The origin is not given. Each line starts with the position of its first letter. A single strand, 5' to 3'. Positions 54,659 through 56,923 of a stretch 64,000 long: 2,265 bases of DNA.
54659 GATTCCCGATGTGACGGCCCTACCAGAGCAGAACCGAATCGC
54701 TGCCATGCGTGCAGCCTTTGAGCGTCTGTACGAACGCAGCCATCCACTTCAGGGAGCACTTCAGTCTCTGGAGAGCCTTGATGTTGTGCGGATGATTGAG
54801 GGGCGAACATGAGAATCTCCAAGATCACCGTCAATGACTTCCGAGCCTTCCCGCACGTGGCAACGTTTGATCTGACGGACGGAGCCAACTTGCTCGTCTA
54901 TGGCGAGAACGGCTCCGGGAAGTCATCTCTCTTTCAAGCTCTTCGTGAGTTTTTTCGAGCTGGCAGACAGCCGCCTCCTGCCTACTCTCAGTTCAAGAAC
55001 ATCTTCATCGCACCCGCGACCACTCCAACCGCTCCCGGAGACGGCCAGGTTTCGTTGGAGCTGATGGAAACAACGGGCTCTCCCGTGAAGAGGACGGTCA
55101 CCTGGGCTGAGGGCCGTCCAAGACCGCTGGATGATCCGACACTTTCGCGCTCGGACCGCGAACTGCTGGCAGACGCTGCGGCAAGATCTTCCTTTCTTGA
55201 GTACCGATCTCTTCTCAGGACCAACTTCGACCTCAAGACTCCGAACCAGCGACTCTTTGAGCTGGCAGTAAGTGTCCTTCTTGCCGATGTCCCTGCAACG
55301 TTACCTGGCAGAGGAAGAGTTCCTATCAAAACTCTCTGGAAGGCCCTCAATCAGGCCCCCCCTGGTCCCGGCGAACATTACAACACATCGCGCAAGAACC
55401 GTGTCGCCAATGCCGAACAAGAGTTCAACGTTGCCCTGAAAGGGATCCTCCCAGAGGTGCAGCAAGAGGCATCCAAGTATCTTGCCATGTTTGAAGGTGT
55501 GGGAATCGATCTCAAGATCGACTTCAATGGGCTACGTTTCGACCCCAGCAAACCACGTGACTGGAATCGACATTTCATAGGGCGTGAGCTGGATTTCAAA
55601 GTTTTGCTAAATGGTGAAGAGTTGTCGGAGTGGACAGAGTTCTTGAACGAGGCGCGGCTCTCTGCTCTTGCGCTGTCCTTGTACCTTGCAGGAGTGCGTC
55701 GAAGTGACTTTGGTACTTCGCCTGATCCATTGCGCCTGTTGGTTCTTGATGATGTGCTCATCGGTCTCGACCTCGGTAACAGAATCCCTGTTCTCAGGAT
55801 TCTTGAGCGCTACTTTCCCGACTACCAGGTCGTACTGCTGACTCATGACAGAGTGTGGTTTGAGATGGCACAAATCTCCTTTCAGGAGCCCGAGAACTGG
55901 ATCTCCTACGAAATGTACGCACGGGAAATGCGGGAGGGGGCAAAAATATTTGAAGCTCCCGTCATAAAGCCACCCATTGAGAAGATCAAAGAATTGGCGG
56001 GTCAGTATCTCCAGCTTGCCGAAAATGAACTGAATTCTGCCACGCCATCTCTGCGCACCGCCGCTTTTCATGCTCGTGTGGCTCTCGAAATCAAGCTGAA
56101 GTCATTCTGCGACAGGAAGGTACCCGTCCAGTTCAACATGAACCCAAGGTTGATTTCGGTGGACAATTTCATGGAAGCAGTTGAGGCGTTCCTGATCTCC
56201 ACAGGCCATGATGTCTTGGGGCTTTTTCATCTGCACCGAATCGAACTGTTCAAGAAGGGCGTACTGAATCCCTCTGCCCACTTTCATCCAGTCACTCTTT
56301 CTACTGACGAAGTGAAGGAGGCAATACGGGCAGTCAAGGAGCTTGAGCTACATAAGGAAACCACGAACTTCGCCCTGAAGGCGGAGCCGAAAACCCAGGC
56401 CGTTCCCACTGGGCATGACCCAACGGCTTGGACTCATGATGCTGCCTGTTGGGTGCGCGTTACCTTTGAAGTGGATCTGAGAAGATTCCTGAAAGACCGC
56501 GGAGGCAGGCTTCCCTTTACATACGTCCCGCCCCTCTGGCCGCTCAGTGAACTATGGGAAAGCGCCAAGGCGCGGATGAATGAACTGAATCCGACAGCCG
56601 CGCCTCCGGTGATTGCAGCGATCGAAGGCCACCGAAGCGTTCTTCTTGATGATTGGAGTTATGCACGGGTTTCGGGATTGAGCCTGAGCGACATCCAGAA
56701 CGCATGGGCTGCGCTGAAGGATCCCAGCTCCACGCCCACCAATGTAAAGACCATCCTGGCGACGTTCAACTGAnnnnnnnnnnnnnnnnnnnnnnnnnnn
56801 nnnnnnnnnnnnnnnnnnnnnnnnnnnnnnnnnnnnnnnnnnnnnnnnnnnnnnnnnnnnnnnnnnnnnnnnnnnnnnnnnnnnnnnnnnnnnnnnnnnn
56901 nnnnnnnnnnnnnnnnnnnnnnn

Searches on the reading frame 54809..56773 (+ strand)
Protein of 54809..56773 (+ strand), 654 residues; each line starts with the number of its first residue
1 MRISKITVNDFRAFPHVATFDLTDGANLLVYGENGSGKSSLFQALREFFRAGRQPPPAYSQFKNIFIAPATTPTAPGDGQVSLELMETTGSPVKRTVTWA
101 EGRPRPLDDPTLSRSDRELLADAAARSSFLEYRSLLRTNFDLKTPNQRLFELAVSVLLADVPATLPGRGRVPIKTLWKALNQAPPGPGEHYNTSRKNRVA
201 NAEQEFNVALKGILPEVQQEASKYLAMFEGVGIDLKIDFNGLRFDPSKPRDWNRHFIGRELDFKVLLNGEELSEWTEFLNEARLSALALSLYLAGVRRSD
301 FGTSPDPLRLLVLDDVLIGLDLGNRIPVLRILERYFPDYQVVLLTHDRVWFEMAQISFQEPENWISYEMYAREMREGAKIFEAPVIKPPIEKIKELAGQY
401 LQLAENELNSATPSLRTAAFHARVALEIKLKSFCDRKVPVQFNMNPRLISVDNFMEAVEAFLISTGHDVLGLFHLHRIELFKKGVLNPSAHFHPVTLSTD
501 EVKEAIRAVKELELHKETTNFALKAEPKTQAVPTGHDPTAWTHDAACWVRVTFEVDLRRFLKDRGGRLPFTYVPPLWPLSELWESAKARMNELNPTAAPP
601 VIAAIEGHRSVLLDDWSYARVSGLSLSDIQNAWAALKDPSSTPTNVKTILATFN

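Call 6: search_protein_families(library=pfam, proteins=[window:54809-56773:+], max_evalue=0.01)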
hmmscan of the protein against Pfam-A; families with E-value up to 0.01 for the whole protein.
window:54809-56773:+ (654 aa): 7 families
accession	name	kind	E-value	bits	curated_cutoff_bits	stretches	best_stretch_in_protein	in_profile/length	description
PF02463.25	SMC_N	-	1.6e-09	37.9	40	1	3-46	2-45/220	RecF/RecN/SMC N terminal domain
PF13175.12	AAA_15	-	2.6e-08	34.3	32.1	1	1-52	1-50/374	AAA ATPase domain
PF13304.12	AAA_21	-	1.1e-07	32.7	27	1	30-92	4-69/304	AAA domain, putative AbiEii toxin, Type IV TA system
PF13476.12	AAA_23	-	2.2e-06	28.9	27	1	5-46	1-40/201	AAA domain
PF13555.12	AAA_29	-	0.00027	21.1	27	1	11-46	9-43/61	P-loop containing region of AAA domain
PF00005.33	ABC_tran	-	0.001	20.1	25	1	19-48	5-34/137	ABC transporter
PF13191.12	AAA_16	-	0.0057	17.6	32.6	0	26-50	25-49/167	AAA ATPase domain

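Call 7: search_protein_families(library=padloc, proteins=[window:54809-56773:+], max_evalue=0.01)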
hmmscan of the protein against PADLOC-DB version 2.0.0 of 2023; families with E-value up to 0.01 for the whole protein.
window:54809-56773:+ (654 aa): 69 families (the best 25 are shown)
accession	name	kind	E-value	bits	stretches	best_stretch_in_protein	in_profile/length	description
PDLC04135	mad3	-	2.7e-14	51.5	2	281-352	268-328/374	mads_3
PDLC03859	LmuB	-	2e-11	41.8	2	206-353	464-590/611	-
PDLC02979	AriA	-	2.8e-08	32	1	1-54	1-52/373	-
PDLC00091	GajA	-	6.9e-08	29.8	1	1-50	1-49/627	AAA ATPase domain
PDLC03865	LmuB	-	1.7e-07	27.9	1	1-44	1-50/1007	-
PDLC00277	PtuA1|PtuA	-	2.8e-07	28.1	1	1-49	1-47/423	AAA ATPase domain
PDLC00278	PtuA1|PtuA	-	3e-07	28.1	1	1-46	1-44/436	AAA ATPase domain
PDLC02335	AbiLi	-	5.9e-07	26.9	1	3-51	50-102/326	AbiLi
PDLC00096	GajA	-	6.9e-07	26.3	1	1-51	1-50/630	AAA ATPase domain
PDLC00069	GajA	-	3.4e-06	23.7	1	1-54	1-52/687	AAA ATPase domain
PDLC02980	AriA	-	4.3e-06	24.9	1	29-87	3-64/304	-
PDLC00271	PtuA1|PtuA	-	5.2e-06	24.3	1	1-47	1-45/421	AAA ATPase domain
PDLC00072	GajA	-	5.9e-06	23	1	1-46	1-44/709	AAA ATPase domain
PDLC00090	GajA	-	6.5e-06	23.1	1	1-50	1-49/659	AAA ATPase domain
PDLC00298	PtuA1|PtuA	-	8.1e-06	23.1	1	1-45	1-43/423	AAA ATPase domain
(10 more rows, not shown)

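Call 9: search_protein_families(library=ncbifam, proteins=[window:54809-56773:+], max_evalue=0.01)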
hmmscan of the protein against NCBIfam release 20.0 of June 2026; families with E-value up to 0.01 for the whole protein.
window:54809-56773:+ (654 aa): 11 families
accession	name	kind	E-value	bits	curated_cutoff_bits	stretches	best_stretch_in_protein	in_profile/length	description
NF003034.1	PRK03918.1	equivalog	5.3e-06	24.7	700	1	1-45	1-43/878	DNA double-strand break repair ATPase Rad50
NF053563.1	Rkd4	equivalog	2.1e-05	22.8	860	1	1-45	1-43/747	arcadin-4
TIGR00611.2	recf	equivalog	2.2e-05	23.8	172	1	3-45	1-41/339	DNA replication/repair protein RecF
TIGR00954.1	3a01203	subfamily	0.00017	20.2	918.9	1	19-48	473-502/660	peroxysomal long chain fatty acyl transporter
NF000355.4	ribo_prot_ABC_F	equivalog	0.00025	20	380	1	17-47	331-361/499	ribosomal protection-like ABC-F family protein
NF002572.0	PRK02224.1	equivalog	0.0008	17.8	1087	1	1-44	1-42/888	DNA double-strand break repair ATPase Rad50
TIGR00618.1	sbcc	subfamily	0.0015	16.5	478.5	1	1-44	1-46/1043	exonuclease subunit SbcC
NF041035.1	Rad50_Halo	equivalog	0.0019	16.7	1000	1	1-45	1-43/883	DNA double-strand break repair ATPase Rad50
TIGR04521.1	ECF_ATPase_2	equivalog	0.0033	16.5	330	0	19-46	25-52/279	energy-coupling factor transporter ATPase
NF041760.1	PtuA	equivalog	0.0035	16.3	500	1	2-46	51-93/524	retron Ec78 anti-phage system effector ATPase PtuA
NF040873.1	AztA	equivalog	0.0044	16.6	220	0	19-45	12-38/191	zinc ABC transporter ATP-binding protein AztA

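Call 23: find_homologous_proteins(query=window:54809-56773:+)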
Query window:54809-56773:+ (654 aa): 2862 proteins with E <= 0.001 among 8000 candidates; the best 120 are listed.
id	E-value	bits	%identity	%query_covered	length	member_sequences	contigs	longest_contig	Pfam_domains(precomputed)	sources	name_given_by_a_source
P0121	4.2e-164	565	46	100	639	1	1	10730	PF13175.13,PF13476.13,PF02463.26,PF13304.13,PF13191.13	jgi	jgi:hypothetical protein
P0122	2.9e-163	563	47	100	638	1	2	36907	PF13175.13,PF13476.13,PF02463.26,PF13304.13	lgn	-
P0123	1.3e-162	561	46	100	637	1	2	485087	PF13175.13,PF13476.13,PF02463.26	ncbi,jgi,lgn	jgi:energy-coupling factor transporter ATP-binding protein EcfA2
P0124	3.0e-160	553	47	100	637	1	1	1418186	PF13175.13,PF13476.13,PF02463.26,PF13304.13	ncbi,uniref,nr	ncbi:AAA family ATPase [Geomobilimonas luticola]|uniref:RecF/RecN/SMC N-terminal domain-containing p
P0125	6.4e-160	552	46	100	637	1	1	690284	PF13175.13,PF13476.13,PF02463.26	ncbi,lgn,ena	-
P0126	1.3e-157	544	44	100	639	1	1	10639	PF13476.13,PF02463.26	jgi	jgi:hypothetical protein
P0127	1.9e-157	543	44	100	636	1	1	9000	PF13175.13,PF13476.13,PF02463.26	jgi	jgi:energy-coupling factor transporter ATP-binding protein EcfA2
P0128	5.6e-157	542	44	100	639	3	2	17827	PF13175.13,PF13476.13,PF02463.26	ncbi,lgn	-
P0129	4.2e-156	539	44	98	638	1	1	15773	PF02463.26,PF13304.13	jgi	jgi:hypothetical protein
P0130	3.0e-155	536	45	100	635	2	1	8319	PF13175.13,PF13476.13,PF02463.26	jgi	jgi:energy-coupling factor transporter ATP-binding protein EcfA2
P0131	8.9e-153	528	43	100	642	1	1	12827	PF13175.13,PF13476.13,PF02463.26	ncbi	-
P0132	1.3e-152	527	44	99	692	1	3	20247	PF13476.13,PF13555.13,PF02463.26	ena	-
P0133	7.5e-148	512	44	100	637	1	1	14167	PF02463.26,PF13304.13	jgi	jgi:energy-coupling factor transporter ATP-binding protein EcfA2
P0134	8.5e-148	512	43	99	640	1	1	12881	PF13175.13,PF02463.26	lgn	-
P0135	1.9e-147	510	41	97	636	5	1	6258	PF13175.13,PF13476.13,PF02463.26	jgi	jgi:energy-coupling factor transporter ATP-binding protein EcfA2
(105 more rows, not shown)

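Call 24: find_encoding_contigs(protein=P0124, flank=10000, max_places=2)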
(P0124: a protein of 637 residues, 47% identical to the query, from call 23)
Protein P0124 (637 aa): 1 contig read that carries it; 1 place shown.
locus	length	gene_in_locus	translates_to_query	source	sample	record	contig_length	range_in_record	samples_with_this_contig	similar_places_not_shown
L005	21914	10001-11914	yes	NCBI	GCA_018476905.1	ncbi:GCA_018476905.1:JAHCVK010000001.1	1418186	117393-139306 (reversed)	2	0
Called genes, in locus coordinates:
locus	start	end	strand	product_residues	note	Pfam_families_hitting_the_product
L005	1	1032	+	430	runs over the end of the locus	PF13495:Phage_int_SAM_4 (faint), PF00589:Phage_integrase (faint)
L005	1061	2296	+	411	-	PF16491:Peptidase_M48_N, PF05569:Peptidase_M56 (weak), PF01435:Peptidase_M48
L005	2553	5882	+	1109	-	PF09565:RE_NgoFVII (faint), PF13091:PLDc_2, PF00176:SNF2-rel_dom (weak), PF04851:ResIII (weak), PF00270:DEAD (weak), PF00271:Helicase_C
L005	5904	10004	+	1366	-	PF07669:Eco57I, PF02384:N6_Mtase (weak), PF12950:TaqI_C (faint)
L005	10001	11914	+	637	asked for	PF02463:SMC_N (faint), PF13175:AAA_15 (weak), PF13476:AAA_23 (weak), PF13304:AAA_21 (faint)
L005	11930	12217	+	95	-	-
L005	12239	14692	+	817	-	PF07728:AAA_5, PF28529:McrB_lid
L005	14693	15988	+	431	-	PF10117:McrBC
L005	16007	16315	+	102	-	-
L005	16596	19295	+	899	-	PF13086:AAA_11 (faint), PF13191:AAA_16 (faint), PF13245:AAA_19, PF13604:AAA_30, PF01443:Viral_helicase1, PF09848:SLFN-g3_helicase (weak), PF01443:Viral_helicase1 (weak), PF13538:UvrD_C_2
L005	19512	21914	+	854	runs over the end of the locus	-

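Call 25: find_encoding_contigs(protein=P0123, flank=10000, max_places=2)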
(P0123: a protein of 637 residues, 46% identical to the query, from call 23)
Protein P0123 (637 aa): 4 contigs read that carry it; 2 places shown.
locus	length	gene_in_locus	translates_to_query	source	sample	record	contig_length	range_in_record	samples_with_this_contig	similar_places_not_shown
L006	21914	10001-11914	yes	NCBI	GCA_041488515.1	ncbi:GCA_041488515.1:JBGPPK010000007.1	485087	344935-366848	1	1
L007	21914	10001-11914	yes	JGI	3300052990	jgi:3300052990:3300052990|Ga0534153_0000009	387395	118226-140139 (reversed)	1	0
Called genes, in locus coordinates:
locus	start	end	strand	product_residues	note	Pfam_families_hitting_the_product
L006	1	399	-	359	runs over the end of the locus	-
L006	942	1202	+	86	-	-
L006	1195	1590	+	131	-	-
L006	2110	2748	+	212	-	PF00239:Resolvase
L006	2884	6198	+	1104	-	PF13091:PLDc_2 (weak), PF00176:SNF2-rel_dom, PF00270:DEAD (faint), PF04851:ResIII (weak), PF00271:Helicase_C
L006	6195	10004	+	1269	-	PF02384:N6_Mtase (faint), PF20473:MmeI_Mtase (faint), PF07669:Eco57I, PF12950:TaqI_C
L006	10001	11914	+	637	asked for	PF02463:SMC_N (weak), PF13175:AAA_15, PF13476:AAA_23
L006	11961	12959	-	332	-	-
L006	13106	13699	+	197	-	PF22531:DUF7002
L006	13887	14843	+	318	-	-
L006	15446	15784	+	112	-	PF01022:HTH_5, PF12840:HTH_20 (weak)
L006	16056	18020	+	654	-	PF00662:Proton_antipo_N (weak), PF00361:Proton_antipo_M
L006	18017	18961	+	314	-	PF00146:NADHdh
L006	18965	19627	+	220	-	-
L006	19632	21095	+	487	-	PF00361:Proton_antipo_M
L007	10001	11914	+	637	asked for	PF02463:SMC_N (weak), PF13175:AAA_15, PF13476:AAA_23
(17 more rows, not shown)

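Call 26: find_encoding_contigs(protein=P0125, flank=10000, max_places=2)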
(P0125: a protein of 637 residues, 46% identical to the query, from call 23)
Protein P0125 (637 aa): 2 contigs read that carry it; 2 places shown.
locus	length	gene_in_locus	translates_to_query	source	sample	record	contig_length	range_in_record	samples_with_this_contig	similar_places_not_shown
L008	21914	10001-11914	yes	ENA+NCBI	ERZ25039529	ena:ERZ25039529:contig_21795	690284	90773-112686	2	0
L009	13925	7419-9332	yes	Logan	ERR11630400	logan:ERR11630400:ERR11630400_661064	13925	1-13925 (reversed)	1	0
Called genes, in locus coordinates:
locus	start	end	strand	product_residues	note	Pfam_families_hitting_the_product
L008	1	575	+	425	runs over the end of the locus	-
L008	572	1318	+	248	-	PF01026:TatD_DNase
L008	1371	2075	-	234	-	PF02586:SRAP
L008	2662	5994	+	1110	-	PF13091:PLDc_2, PF00176:SNF2-rel_dom, PF00270:DEAD (faint), PF04851:ResIII (weak), PF00271:Helicase_C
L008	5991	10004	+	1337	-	PF02384:N6_Mtase (faint), PF07669:Eco57I, PF12950:TaqI_C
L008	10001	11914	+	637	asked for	PF02463:SMC_N (faint), PF13175:AAA_15, PF13476:AAA_23 (weak)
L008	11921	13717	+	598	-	PF03235:GmrSD_N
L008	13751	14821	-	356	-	PF04055:Radical_SAM (faint)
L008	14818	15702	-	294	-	-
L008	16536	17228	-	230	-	PF00156:Pribosyltran, PF15609:PRTase_2 (faint), PF14681:UPRTase (faint)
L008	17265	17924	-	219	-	-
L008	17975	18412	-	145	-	-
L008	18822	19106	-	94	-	-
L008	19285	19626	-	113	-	PF02482:Ribosomal_S30AE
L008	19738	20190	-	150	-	PF00011:HSP20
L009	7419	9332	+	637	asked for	PF02463:SMC_N (faint), PF13175:AAA_15, PF13476:AAA_23 (weak)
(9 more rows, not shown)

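Call 30: find_related_loci(query=A1, collection=genome_contigs, flank=10000)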
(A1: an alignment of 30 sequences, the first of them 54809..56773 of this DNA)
Query A1 (654 aa) in genome_contigs; peptide patterns used: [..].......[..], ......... (x = any residue, [..] = any of these).
600 stretches matched a pattern (row limit reached: there are more); 235 encode a relative of the query (tblastn E <= 1e-3); the best 80 are kept; 80 distinct loci.
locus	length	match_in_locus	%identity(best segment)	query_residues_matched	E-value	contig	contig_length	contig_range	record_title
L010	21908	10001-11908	47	1-653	9e-166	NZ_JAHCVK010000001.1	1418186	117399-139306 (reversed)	Geomobilimonas luticola strain JCM 17780 NODE_1_length_1418186_cov_221.788490, whole genome shotgun sequence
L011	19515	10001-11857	35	1-629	3e-69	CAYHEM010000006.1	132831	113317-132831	MAG TPA_asm: uncultured Gallionella sp. isolate ERP119702_co1_195 genome assembly, contig: NODE_65_length_132831_cov_44.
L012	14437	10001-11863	33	1-637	3e-69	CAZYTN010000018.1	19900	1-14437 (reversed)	MAG TPA_asm: uncultured Sulfuritalea sp. isolate binchicken_co232_213 genome assembly, contig: NODE_5232_length_19900_co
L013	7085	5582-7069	35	2-513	4e-66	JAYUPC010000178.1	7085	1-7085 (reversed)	MAG: Sphingomonadales bacterium isolate GL106_DN_metabat_43 GL106_DN_metabat_43_177, whole genome shotgun sequence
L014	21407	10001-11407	31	1-517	2e-65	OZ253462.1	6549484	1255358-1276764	MAG: Candidatus Latescibacterota bacterium isolate 85c596c4-e601-42f5-bc00-22a25924bb3e genome assembly, chromosome: 1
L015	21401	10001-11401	32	1-513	4e-64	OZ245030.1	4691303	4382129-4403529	MAG: Candidatus Poribacteria bacterium isolate f3f56de0-ea6e-4eab-9813-cfd719c0cda4 genome assembly, chromosome: 1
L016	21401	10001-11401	33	1-513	4e-64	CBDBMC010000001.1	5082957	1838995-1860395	MAG: Candidatus Poribacteria bacterium isolate ca8204a3-33b7-44e1-a19a-5b07964ae9a8 genome assembly, contig: contig_1, w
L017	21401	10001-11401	32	1-513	1e-63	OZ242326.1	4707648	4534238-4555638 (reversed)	MAG: Candidatus Poribacteria bacterium isolate 51771988-02c0-4c83-b383-74e9f226940d genome assembly, chromosome: 1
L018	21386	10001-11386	32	1-513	4e-63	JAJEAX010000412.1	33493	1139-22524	MAG: Candidatus Latescibacterota bacterium isolate jk18x7bins.9 k141_2872020, whole genome shotgun sequence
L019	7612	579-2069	32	2-512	2e-63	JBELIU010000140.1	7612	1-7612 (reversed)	MAG: Novosphingopyxis sp. isolate REMEI109_ass_metaspades_bin.119 NODE_11513_length_7667_cov_4.491592, whole genome shot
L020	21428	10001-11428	32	1-513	8e-63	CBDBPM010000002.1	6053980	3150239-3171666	MAG: Candidatus Poribacteria bacterium isolate 2ce76e30-9b7a-4682-b141-86baa08e5e2a genome assembly, contig: contig_2, w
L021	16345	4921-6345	31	1-513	6e-61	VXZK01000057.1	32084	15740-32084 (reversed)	MAG: Candidatus Poribacteria bacterium isolate SB0670_bin_33 NODE_717_length_32084_cov_17.325611, whole genome shotgun s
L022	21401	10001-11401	31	1-513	9e-61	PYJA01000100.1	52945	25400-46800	MAG: Candidatus Poribacteria bacterium isolate PCPOR2a Ga0207197_1100, whole genome shotgun sequence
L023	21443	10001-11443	33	1-512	7e-60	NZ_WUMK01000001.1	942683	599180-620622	Shinella kummerowiae strain CCBAU 25048 1, whole genome shotgun sequence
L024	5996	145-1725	29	1-573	3e-59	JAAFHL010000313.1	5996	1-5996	MAG: Bacteroidetes bacterium isolate bin80.metabat.ball.221 WN_Bacteroidetes_1_scaffold_313, whole genome shotgun sequen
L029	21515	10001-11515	32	2-527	2e-58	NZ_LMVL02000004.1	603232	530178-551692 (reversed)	Agrobacterium vitis strain NCPPB 3554 contig4, whole genome shotgun sequence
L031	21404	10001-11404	31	1-513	4e-58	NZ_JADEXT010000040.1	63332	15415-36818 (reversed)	Nostoc sp. LEGE 12447 NODE_69_length_6, whole genome shotgun sequence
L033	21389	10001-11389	31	1-509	6e-58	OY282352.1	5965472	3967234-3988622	MAG: uncultured Latescibacteria bacterium genome assembly, chromosome: 1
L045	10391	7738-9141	29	1-492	4e-53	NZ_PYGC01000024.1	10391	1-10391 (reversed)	Prolixibacter denitrificans strain DSM 27267 Ga0181020_124, whole genome shotgun sequence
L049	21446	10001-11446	30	1-513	7e-53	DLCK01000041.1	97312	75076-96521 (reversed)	MAG TPA_asm: Phycisphaerales bacterium UBA7800 UBA7800_contig_8845, whole genome shotgun sequence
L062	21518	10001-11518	34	1-514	1e-47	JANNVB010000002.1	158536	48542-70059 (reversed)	MAG: Polaromonas sp. isolate VAR_34_metabat_99 VAR_34_k141_2481243, whole genome shotgun sequence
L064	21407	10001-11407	30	2-496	2e-46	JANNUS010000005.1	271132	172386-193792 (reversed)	MAG: Cyclobacteriaceae bacterium isolate SOY_30_metabat_108 SOY_30_k141_1181653, whole genome shotgun sequence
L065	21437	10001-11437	29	1-513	1e-46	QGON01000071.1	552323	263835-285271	MAG: bacterium endosymbiont of Escarpia laminata isolate MRB-2015-B NODE_1_length_552323_cov_16.1914_ID_2233, whole geno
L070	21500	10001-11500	33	1-512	4e-45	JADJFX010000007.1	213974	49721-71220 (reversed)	MAG: Candidatus Rhodoferax bjergmarkensis isolate Bjer_18-Q3-R1-45_MAXAC.141 tig00002962-10-2133700, whole genome shotgu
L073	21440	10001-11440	29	1-514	2e-44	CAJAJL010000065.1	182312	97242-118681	MAG: uncultured Chlorobiaceae bacterium isolate A-4_bin-195 genome assembly, contig: bin-195:065/129, whole genome shotg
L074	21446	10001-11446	28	1-510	3e-44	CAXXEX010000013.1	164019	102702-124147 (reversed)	MAG: Acidobacteriota bacterium isolate c8e4eff3-c4ba-44cb-9c6f-c942488c074e genome assembly, contig: contig_13, whole ge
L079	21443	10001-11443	27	3-512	7e-43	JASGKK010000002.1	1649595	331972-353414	MAG: Chitinophagaceae bacterium isolate 5N583 JMF-2111-06-0005.ont.bin.583_1, whole genome shotgun sequence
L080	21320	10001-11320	28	1-513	7e-43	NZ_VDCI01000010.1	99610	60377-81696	Prosthecochloris vibrioformis strain DSM 260 NODE_10_length_99610_cov_18.0816, whole genome shotgun sequence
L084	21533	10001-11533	33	1-512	2e-58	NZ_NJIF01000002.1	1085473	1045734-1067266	Achromobacter insolitus strain LMG 6003 Scaffold2_1, whole genome shotgun sequence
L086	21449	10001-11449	29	1-512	3e-41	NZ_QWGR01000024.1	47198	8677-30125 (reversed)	Maribellus luteus strain XSD2 XSD2_scaffold24, whole genome shotgun sequence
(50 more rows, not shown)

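Call 46: search_solved_structures(query=A1, max_evalue=1)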
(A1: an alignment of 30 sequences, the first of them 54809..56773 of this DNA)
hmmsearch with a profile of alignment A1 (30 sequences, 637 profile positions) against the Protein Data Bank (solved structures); distinct sequences matched with E-value up to 1: 121 (the best 60 are shown).
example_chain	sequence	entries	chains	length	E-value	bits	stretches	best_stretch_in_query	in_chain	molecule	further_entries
9wfu_A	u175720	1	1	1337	5.5e-11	44.8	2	18-48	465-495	ABC transporter D family member 1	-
9wfg_A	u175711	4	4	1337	5.5e-11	44.8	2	18-48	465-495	ABC transporter D family member 1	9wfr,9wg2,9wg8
4nci_A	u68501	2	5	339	1.3e-07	33.7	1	1-47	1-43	DNA double-strand break repair Rad50 ATPase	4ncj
4nck_A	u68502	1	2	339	1.3e-07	33.6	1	1-47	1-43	DNA double-strand break repair Rad50 ATPase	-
3qkt_A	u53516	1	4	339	1.4e-07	33.6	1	1-47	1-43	DNA double-strand break repair rad50 ATPase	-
4nch_A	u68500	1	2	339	1.5e-07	33.4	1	1-47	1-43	DNA double-strand break repair Rad50 ATPase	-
3qku_A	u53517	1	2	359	3.1e-07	32.4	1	1-339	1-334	DNA double-strand break repair rad50 ATPase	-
3aux_A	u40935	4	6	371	8.4e-07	31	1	1-350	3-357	DNA double-strand break repair rad50 ATPase | DNA double-strand break repair Rad50 ATPase,DNA double-strand break repair Rad50 ATPase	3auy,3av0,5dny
5f3w_B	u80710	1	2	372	2.1e-06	29.7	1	1-350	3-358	DNA double-strand break repair Rad50 ATPase,DNA double-strand break repair Rad50 ATPase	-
1us8_A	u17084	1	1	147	3.7e-06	28.8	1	1-47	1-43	DNA DOUBLE-STRAND BREAK REPAIR RAD50 ATPASE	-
1f2t_A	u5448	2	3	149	3.8e-06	28.8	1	1-47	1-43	RAD50 ABC-ATPASE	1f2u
1ii8_A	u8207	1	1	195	6.8e-06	28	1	1-47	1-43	Rad50 ABC-ATPase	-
3qkr_A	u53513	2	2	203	7.3e-06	27.9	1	1-47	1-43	DNA double-strand break repair rad50 ATPase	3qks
2yz2_A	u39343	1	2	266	8.8e-05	24.3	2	295-338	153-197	Putative ABC transporter ATP-binding protein TM_0222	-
1e69_A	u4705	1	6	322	0.00011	24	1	1-89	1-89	CHROMOSOME SEGREGATION SMC PROTEIN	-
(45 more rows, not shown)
